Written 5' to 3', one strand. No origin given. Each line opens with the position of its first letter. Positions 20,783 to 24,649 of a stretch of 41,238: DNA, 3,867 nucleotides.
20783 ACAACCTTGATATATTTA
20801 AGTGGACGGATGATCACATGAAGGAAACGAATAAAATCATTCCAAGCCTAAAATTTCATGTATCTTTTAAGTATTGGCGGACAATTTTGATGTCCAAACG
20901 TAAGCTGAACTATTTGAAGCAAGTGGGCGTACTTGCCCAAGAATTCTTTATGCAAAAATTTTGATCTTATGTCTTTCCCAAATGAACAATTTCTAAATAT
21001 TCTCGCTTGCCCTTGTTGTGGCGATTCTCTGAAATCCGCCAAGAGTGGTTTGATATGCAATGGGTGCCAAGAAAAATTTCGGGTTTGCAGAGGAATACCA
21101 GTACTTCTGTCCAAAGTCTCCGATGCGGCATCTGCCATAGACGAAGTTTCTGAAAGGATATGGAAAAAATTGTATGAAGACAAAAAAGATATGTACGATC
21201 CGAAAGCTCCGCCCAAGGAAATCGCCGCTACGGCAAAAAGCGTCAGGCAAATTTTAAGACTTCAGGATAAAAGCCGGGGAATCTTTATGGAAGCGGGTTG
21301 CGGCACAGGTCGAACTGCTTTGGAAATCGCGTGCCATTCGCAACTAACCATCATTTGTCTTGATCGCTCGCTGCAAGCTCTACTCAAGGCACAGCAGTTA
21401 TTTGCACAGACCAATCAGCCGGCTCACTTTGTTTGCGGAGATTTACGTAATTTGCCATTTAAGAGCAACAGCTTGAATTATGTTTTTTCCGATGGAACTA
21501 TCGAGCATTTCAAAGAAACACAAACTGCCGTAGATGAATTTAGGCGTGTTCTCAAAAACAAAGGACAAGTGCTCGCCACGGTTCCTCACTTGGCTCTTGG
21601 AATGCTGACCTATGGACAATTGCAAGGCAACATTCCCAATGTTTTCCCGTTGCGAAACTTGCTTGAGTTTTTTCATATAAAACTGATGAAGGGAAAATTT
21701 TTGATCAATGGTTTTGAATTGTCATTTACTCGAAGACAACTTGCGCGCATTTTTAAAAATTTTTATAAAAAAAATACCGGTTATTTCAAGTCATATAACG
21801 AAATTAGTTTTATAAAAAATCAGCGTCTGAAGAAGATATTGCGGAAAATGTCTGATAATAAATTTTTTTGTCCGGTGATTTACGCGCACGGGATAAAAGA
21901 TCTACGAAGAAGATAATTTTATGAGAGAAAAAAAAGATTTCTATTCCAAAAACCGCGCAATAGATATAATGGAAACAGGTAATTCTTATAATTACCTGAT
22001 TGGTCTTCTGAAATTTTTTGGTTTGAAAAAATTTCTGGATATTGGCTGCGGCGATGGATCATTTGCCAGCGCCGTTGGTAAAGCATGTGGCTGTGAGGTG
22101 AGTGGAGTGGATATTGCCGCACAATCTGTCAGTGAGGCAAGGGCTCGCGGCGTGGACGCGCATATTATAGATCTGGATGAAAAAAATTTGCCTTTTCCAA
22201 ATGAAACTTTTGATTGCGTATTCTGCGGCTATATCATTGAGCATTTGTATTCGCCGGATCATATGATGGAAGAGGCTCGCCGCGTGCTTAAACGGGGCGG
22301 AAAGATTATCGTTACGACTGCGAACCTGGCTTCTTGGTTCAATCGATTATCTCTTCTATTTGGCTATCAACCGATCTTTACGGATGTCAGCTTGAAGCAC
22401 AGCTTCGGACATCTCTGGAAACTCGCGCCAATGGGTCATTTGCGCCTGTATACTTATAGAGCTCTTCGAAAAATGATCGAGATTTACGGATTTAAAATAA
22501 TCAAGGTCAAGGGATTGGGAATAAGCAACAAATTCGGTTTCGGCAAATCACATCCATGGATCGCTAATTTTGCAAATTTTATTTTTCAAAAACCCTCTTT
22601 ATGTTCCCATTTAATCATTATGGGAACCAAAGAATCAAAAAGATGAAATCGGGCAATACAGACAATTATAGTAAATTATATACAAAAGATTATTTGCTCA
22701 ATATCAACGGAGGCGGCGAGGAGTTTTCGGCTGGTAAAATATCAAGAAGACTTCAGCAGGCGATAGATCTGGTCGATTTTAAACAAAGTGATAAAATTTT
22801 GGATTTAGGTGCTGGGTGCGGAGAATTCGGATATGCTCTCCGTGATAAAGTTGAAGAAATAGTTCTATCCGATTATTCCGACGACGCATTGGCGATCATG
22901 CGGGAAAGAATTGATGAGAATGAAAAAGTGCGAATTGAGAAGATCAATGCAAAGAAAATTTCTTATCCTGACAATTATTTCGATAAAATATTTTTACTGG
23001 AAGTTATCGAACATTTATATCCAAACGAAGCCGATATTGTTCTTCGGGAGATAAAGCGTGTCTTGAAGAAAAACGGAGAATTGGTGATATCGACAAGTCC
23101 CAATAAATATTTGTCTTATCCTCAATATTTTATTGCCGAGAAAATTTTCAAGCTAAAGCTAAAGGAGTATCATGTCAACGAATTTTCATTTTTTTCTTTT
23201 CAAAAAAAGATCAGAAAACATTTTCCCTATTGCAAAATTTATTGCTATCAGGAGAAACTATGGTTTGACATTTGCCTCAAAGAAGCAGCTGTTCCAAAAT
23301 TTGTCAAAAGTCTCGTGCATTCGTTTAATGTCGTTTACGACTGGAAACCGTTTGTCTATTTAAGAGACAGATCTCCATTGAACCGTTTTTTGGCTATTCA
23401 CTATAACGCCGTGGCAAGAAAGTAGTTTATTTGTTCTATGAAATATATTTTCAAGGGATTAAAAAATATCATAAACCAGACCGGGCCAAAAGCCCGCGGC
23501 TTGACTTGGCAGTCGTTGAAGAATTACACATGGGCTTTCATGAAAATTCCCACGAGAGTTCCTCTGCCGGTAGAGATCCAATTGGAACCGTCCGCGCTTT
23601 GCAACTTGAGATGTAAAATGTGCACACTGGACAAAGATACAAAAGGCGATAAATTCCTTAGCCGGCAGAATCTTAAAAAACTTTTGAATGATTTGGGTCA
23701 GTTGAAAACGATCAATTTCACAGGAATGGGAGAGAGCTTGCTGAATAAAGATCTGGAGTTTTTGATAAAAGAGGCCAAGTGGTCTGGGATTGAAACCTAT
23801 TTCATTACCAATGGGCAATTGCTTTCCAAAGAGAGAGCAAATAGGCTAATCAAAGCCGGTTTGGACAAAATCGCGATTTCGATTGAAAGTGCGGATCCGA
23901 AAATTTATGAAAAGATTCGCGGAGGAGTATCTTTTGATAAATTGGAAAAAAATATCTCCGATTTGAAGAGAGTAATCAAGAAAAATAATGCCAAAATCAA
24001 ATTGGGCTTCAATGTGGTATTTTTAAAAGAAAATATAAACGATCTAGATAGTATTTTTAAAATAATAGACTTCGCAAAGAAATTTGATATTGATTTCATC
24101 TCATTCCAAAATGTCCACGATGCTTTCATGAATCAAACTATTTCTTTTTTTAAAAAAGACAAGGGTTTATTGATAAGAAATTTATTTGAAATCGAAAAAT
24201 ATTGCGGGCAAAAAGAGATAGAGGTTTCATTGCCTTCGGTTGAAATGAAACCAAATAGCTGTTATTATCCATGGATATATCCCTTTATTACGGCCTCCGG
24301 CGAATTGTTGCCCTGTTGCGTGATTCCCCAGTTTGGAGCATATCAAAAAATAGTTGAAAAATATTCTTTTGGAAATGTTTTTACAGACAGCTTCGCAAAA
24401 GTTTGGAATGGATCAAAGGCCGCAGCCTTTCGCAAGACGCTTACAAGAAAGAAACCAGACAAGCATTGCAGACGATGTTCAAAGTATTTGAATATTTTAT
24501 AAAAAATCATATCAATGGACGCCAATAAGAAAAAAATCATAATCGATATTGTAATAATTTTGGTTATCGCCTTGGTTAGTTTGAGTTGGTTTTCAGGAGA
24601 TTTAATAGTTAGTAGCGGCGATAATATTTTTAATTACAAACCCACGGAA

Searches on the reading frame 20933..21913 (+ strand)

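Call 20: search_protein_families(library=pfam, proteins=[window:20933-21913:+], max_evalue=0.001)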
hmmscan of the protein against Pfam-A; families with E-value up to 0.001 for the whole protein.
window:20933-21913:+ (327 aa): 7 families
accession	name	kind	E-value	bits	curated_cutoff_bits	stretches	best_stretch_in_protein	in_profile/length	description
PF08241.18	Methyltransf_11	-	3e-18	66.7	21.2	1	120-214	2-94/95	Methyltransferase domain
PF13649.12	Methyltransf_25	-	6.5e-18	65.7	27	1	119-211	2-97/97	Methyltransferase domain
PF13847.12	Methyltransf_31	-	7.3e-13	48.9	27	1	117-219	6-113/145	Methyltransferase domain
PF08242.18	Methyltransf_12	-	3.8e-11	44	30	1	119-212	1-97/98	Methyltransferase domain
PF13489.12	Methyltransf_23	-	2.4e-06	27.8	27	1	106-242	12-149/164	Methyltransferase domain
PF01209.24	Ubie_methyltran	-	4.6e-06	26.6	20.1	1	116-214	49-150/233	ubiE/COQ5 methyltransferase family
PF03966.22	Trm112p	-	7.5e-05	23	22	1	20-51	4-37/40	Trm112p-like protein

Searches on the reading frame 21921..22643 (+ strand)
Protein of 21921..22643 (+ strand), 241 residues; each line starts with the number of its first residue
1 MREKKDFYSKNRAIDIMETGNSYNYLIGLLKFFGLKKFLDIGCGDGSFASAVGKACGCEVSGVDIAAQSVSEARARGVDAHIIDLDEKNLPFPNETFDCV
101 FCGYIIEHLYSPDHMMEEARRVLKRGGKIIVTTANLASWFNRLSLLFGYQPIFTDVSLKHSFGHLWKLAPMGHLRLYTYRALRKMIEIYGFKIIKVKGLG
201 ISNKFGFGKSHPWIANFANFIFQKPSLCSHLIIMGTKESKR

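Call 20: search_protein_families(library=pfam, proteins=[window:21921-22643:+], max_evalue=0.001)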
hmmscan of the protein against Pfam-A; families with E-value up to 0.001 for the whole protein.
window:21921-22643:+ (241 aa): 13 families
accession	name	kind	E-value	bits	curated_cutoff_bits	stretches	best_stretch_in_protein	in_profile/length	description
PF08241.18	Methyltransf_11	-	4.6e-22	78.9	21.2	1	39-131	1-95/95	Methyltransferase domain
PF13489.12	Methyltransf_23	-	1.1e-21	77.7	27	1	35-195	23-163/164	Methyltransferase domain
PF13649.12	Methyltransf_25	-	6.9e-19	68.8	27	1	39-127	2-97/97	Methyltransferase domain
PF08242.18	Methyltransf_12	-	6.3e-15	56.1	30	1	39-129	1-98/98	Methyltransferase domain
PF13847.12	Methyltransf_31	-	1e-14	54.9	27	1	36-140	5-118/145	Methyltransferase domain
PF07021.18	MetW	-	3e-14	53.5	21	1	37-148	16-124/193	Methionine biosynthesis protein MetW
PF01209.24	Ubie_methyltran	-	1.1e-09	38.4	20.1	1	36-132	49-152/233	ubiE/COQ5 methyltransferase family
PF03141.22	Methyltransf_29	-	9.9e-09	34.7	23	1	36-134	119-220/506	Putative S-adenosyl-L-methionine-dependent methyltransferase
PF05148.21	Methyltransf_8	-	9.5e-06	26.1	27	1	39-141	77-164/219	Hypothetical methyltransferase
PF05175.20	MTS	-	6e-05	23.2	23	1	36-147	33-154/170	Methyltransferase small domain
PF06325.19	PrmA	-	0.00013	22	22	1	36-131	163-258/296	Ribosomal protein L11 methyltransferase (PrmA)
PF08003.17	Methyltransf_9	-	0.00015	21.2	23.8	1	36-134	117-220/315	Protein of unknown function (DUF1698)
PF03291.22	mRNA_G-N7_MeTrfase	-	0.00036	20.2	26.6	0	37-84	64-111/315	mRNA (guanine-N(7))-methyltransferase domain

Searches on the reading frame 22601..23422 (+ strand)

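Call 20: search_protein_families(library=pfam, proteins=[window:22601-23422:+], max_evalue=0.001)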
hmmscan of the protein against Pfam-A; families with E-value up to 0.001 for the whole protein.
window:22601-23422:+ (274 aa): 12 families
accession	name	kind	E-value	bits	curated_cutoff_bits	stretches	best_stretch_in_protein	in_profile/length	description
PF08241.18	Methyltransf_11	-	3.5e-17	63.3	21.2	1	67-163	1-95/95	Methyltransferase domain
PF13649.12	Methyltransf_25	-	1.9e-16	60.9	27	1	66-159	1-97/97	Methyltransferase domain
PF13847.12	Methyltransf_31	-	5.7e-16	58.9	27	1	62-167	3-113/145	Methyltransferase domain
PF08242.18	Methyltransf_12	-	7.5e-13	49.5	30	1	67-161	1-98/98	Methyltransferase domain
PF13489.12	Methyltransf_23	-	1e-10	42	27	1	49-177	7-129/164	Methyltransferase domain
PF01209.24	Ubie_methyltran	-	1.9e-09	37.7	20.1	1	54-167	39-156/233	ubiE/COQ5 methyltransferase family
PF02353.26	CMAS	-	8.7e-08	32.2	27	1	49-167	49-168/273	Mycolic acid cyclopropane synthetase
PF05175.20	MTS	-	1e-06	28.9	23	1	58-176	27-149/170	Methyltransferase small domain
PF10294.15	Methyltransf_16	-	3e-06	27.5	21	1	61-132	45-117/174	Lysine methyltransferase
PF05219.18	DREV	-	1.4e-05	24.8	26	1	61-164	93-187/265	DREV methyltransferase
PF03141.22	Methyltransf_29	-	4.7e-05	22.6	23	1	29-168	81-222/506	Putative S-adenosyl-L-methionine-dependent methyltransferase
PF01234.23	NNMT_PNMT_TEMT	-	0.0005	19.8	25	0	22-106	12-101/261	NNMT/PNMT/TEMT family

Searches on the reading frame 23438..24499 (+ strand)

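Call 20: search_protein_families(library=pfam, proteins=[window:23438-24499:+], max_evalue=0.001)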
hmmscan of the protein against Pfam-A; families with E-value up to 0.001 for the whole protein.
window:23438-24499:+ (354 aa): 2 families
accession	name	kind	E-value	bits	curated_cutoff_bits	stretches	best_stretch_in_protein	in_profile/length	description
PF04055.27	Radical_SAM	-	6.7e-23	82.1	29.5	1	51-208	3-164/166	Radical SAM superfamily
PF13186.11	SPASM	-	2.2e-15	57.1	21.5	1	275-347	1-66/67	Iron-sulfur cluster-binding domain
